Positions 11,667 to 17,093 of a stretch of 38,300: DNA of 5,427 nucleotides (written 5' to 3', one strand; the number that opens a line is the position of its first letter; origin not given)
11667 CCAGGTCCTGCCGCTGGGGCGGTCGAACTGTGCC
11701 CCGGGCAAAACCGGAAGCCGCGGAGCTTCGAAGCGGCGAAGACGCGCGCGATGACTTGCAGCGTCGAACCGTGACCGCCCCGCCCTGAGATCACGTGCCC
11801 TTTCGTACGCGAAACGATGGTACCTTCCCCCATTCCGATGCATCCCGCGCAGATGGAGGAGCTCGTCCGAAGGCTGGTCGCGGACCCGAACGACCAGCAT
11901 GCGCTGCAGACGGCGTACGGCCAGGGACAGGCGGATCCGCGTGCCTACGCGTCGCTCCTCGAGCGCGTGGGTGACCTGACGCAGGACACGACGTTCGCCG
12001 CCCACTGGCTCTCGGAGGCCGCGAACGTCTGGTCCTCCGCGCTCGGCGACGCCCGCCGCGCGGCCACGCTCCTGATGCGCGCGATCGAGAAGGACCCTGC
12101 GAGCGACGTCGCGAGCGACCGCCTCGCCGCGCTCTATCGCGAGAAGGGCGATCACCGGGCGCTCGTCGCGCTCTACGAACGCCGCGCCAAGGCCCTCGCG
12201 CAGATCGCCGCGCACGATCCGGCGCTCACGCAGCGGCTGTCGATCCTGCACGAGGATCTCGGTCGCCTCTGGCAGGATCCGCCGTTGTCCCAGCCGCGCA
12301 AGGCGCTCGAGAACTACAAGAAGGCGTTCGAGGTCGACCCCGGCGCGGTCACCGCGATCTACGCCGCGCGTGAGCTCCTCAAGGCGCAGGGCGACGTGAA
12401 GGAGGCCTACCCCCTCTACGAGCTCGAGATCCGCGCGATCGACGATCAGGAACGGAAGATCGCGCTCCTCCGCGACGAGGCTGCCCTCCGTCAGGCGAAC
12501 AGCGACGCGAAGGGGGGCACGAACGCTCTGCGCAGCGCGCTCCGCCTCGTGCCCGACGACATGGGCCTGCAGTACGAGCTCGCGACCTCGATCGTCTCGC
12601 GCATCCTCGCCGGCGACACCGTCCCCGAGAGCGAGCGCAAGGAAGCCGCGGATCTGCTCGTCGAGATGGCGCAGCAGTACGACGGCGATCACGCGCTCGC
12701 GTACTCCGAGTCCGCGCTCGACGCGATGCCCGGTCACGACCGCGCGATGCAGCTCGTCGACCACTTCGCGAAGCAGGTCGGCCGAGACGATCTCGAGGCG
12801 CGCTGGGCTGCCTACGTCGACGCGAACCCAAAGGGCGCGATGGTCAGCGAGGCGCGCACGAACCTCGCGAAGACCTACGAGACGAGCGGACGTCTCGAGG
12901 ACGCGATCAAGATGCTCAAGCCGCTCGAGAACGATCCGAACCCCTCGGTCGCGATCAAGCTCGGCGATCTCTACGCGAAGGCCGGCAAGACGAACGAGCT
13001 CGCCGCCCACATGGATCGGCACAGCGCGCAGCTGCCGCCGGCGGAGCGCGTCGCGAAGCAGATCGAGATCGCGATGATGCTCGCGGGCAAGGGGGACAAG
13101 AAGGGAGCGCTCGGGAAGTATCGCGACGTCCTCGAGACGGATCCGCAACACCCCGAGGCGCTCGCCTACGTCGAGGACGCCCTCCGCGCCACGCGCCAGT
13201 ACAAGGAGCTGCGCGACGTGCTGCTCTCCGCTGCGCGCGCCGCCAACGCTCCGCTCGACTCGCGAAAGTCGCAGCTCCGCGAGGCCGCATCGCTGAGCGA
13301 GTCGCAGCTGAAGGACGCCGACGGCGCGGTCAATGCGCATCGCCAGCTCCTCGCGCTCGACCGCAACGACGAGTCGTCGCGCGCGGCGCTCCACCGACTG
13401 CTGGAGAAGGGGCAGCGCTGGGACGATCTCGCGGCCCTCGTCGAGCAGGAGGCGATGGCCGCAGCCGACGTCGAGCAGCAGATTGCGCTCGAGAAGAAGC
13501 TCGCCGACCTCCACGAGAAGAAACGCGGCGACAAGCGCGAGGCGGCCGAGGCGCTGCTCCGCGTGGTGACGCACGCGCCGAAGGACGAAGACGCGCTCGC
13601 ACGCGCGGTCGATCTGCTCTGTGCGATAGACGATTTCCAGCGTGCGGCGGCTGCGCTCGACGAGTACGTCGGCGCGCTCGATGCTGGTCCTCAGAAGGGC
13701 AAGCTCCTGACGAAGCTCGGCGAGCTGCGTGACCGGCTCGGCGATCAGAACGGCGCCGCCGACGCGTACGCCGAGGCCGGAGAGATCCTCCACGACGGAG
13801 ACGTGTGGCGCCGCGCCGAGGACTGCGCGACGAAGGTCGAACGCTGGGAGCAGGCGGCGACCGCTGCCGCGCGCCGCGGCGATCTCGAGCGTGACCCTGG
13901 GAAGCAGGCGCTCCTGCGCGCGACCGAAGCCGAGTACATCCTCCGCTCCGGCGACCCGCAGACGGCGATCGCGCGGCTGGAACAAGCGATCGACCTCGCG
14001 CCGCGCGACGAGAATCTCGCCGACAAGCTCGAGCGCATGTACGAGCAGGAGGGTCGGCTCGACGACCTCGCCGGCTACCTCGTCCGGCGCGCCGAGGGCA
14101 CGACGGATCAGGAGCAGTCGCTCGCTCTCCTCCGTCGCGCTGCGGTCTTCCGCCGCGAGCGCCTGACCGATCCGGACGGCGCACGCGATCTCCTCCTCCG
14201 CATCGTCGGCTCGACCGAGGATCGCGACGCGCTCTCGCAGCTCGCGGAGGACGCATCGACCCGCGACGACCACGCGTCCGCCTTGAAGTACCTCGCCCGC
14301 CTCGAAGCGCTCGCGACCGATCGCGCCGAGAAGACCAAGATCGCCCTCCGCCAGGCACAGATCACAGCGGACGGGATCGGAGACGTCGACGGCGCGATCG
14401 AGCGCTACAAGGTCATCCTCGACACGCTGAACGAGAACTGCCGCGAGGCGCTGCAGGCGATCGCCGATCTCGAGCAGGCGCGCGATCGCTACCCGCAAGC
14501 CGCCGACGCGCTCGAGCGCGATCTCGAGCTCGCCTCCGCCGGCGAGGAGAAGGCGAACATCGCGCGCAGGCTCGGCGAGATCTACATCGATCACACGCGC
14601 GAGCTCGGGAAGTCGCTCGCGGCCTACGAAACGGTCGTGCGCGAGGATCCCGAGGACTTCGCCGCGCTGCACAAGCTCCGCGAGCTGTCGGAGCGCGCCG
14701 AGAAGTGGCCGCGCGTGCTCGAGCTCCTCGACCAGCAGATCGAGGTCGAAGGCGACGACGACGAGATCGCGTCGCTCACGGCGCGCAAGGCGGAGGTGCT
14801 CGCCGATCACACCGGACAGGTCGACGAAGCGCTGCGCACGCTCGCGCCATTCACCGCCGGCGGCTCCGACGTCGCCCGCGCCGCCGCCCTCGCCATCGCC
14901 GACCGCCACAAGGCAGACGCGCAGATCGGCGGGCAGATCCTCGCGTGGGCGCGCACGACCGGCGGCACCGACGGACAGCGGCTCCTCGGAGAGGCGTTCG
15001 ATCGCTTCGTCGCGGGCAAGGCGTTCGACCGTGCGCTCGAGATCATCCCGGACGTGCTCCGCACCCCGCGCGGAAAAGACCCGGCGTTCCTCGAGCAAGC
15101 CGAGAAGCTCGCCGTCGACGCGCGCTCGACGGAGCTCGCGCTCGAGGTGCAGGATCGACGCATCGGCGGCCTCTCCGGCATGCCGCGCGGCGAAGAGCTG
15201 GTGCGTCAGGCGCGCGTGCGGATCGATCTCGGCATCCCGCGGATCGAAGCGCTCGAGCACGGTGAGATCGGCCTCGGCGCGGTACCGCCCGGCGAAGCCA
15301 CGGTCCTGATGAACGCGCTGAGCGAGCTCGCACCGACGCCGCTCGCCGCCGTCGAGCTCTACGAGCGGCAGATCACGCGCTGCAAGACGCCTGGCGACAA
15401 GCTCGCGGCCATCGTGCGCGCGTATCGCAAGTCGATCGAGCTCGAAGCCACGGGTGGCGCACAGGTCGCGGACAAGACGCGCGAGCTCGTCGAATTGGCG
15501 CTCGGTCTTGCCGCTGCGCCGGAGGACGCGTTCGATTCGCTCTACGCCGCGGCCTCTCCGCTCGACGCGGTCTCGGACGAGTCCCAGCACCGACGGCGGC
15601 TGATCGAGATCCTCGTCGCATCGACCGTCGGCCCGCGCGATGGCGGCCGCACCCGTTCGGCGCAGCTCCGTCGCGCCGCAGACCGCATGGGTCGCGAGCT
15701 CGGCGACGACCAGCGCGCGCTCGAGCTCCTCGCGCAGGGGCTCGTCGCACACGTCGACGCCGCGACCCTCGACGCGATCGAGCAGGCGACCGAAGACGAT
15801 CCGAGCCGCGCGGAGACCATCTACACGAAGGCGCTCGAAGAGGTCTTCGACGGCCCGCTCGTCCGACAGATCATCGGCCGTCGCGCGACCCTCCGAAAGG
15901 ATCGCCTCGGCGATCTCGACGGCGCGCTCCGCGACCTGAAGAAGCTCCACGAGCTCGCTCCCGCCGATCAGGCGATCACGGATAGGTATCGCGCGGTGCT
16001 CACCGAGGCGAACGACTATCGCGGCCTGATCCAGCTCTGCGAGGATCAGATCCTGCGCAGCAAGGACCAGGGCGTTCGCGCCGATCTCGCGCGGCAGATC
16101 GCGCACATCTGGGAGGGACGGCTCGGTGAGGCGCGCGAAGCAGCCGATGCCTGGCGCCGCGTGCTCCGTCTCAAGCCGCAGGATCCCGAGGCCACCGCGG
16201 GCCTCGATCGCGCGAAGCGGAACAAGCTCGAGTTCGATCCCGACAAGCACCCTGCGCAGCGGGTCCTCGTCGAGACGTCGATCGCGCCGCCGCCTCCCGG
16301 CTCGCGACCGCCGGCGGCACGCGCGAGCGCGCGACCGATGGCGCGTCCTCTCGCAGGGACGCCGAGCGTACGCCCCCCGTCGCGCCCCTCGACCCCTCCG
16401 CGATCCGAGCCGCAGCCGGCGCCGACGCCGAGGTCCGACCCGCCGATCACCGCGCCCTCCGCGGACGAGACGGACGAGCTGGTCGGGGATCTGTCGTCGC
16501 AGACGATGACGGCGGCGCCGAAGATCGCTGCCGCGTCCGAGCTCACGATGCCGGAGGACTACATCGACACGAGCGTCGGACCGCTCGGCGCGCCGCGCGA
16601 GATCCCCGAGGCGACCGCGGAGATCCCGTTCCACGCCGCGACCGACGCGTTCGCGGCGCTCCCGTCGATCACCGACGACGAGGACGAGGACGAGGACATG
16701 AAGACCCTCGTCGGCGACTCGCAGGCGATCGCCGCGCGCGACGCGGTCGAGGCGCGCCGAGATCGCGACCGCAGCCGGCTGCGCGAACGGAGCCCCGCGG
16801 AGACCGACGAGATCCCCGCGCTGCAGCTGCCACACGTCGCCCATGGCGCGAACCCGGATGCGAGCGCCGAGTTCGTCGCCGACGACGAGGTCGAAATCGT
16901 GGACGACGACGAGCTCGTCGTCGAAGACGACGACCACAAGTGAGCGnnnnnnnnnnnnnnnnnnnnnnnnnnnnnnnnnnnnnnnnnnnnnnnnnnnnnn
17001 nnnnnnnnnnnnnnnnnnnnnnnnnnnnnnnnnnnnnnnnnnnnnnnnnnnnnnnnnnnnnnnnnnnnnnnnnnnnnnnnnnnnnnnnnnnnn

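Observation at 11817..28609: Three giant same-strand helical-repeat proteins (1708, 1631 and 1889 aa) next to a PP2C phosphatase: candidate uncharacterised scaffold system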

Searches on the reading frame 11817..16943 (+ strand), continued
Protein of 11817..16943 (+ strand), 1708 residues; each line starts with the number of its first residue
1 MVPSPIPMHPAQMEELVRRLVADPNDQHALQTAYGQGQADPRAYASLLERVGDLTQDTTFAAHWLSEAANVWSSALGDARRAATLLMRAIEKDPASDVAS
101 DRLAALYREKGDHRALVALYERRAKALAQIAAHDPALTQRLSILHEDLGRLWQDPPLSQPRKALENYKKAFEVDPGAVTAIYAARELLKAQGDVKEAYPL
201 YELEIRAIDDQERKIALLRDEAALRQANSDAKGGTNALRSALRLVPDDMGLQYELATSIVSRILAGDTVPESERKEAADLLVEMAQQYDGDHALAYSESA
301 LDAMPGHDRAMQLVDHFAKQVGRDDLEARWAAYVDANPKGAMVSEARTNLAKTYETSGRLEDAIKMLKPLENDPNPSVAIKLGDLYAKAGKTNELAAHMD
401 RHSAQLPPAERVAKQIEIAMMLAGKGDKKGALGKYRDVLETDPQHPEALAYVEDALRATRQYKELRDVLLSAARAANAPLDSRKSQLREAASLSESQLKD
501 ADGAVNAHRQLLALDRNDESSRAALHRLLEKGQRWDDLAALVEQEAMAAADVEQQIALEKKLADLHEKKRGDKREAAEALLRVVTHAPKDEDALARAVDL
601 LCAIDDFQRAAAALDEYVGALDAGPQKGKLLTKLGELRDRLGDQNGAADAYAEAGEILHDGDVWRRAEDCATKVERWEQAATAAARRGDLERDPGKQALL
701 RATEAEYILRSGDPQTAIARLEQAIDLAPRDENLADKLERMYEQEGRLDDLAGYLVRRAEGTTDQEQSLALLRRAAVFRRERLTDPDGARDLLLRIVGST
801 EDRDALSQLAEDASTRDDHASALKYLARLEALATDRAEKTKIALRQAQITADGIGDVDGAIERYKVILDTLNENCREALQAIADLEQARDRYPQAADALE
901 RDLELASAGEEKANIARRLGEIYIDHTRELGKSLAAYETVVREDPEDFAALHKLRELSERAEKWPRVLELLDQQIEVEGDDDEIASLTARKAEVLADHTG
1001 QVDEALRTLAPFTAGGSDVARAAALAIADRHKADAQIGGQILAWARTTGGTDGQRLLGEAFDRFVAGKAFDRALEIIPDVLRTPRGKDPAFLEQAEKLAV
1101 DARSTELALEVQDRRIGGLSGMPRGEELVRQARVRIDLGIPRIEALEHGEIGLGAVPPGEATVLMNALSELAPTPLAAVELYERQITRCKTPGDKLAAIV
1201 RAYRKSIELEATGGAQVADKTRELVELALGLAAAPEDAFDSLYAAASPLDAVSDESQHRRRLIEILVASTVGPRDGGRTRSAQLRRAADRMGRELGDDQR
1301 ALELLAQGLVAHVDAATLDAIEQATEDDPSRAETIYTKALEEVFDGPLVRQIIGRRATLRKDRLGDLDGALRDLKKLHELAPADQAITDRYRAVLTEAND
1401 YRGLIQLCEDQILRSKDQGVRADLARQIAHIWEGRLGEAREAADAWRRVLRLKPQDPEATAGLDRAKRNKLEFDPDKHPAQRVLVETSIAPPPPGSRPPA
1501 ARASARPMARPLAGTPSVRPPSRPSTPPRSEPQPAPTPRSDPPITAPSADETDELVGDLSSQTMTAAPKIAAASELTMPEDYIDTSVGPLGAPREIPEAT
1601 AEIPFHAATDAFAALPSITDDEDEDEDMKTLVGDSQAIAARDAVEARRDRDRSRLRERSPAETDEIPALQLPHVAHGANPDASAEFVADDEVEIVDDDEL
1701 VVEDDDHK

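Call 77: list_cluster_members(proteins=[P0353, P0282, P0268, P0256, P0186, P0151, P0032, P0080, P0199, P0217])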
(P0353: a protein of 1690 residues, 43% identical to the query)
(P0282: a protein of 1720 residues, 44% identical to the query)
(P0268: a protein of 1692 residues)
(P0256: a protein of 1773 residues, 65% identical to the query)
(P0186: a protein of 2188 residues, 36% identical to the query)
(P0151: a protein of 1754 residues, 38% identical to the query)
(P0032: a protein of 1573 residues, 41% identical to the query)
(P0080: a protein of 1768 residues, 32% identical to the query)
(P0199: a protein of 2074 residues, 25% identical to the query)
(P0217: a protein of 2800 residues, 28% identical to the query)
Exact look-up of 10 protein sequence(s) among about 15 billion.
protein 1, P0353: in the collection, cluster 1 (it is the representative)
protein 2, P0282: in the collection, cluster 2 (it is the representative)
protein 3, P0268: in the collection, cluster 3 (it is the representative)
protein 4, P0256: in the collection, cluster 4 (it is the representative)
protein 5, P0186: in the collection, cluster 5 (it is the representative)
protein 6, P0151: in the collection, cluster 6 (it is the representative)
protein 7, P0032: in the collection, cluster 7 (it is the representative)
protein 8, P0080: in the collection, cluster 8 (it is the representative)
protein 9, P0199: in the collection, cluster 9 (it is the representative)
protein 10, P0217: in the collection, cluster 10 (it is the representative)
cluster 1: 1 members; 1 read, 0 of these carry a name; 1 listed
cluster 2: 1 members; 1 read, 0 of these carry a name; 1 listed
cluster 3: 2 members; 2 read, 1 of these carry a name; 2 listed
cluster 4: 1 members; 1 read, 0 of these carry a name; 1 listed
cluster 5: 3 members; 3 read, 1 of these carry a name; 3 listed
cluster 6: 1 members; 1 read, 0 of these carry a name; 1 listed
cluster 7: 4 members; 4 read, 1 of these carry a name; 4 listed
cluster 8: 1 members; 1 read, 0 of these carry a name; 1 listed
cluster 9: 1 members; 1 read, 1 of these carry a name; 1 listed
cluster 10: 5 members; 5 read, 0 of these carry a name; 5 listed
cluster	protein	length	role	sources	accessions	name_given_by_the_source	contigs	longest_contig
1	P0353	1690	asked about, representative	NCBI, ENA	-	-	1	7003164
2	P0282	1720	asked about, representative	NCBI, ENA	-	-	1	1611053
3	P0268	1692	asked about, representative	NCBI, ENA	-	-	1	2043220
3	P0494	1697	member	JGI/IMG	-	tetratricopeptide (TPR) repeat protein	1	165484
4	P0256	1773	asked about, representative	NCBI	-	-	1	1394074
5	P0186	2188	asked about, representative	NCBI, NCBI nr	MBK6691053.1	MAG: hypothetical protein IPG50_02435 [Myxococcales bacterium] | hypothetical protein [Myxococcales bacterium]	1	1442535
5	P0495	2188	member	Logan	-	-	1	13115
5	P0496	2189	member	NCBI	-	-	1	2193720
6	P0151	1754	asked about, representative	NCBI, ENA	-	-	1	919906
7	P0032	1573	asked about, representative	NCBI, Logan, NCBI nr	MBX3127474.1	MAG: tetratricopeptide repeat protein [Polyangiaceae bacterium] | tetratricopeptide repeat protein [Polyangiaceae bacterium]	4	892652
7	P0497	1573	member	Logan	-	-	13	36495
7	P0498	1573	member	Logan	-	-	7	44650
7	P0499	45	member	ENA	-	-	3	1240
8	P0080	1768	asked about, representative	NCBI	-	-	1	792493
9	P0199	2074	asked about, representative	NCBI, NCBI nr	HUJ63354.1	MAG TPA: hypothetical protein VLX92_32870 [Kofleriaceae bacterium] | hypothetical protein [Kofleriaceae bacterium]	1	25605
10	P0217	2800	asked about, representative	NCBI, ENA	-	-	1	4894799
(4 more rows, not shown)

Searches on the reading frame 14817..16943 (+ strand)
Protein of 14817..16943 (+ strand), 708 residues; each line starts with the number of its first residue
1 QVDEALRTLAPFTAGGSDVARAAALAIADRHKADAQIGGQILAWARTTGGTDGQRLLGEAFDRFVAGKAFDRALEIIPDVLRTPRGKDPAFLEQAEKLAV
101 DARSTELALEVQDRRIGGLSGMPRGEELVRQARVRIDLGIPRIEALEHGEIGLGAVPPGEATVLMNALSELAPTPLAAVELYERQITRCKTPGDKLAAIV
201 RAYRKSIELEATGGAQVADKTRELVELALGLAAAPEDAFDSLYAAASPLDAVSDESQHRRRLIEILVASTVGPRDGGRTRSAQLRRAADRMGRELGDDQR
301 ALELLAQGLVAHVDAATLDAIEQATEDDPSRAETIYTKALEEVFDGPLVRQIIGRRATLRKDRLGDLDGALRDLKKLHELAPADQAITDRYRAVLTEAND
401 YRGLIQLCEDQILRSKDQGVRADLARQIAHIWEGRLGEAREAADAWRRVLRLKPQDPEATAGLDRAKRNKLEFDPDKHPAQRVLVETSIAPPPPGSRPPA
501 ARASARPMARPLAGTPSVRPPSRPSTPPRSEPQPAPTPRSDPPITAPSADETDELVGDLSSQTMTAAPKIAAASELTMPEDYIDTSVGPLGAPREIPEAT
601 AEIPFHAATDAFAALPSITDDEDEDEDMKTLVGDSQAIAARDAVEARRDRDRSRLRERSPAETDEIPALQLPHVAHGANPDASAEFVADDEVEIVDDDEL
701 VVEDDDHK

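Call 12: search_protein_families(library=pfam, proteins=[window:14817-16943:+], max_evalue=10)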
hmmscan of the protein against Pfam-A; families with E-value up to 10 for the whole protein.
window:14817-16943:+ (708 aa): 5 families
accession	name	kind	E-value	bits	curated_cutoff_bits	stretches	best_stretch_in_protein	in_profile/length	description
PF07719.23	TPR_2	-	0.00048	20.5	27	2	363-383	13-33/34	Tetratricopeptide repeat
PF00515.34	TPR_1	-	0.0062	16.8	27.8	0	436-456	14-34/34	Tetratricopeptide repeat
PF13414.12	TPR_11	-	0.019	15.1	26.8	1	437-459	8-30/42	TPR repeat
PF13176.12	TPR_7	-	0.02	15.4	27.9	0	178-195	18-35/36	Tetratricopeptide repeat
PF13428.12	TPR_14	-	0.4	12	23.5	1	435-460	13-38/44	Tetratricopeptide repeat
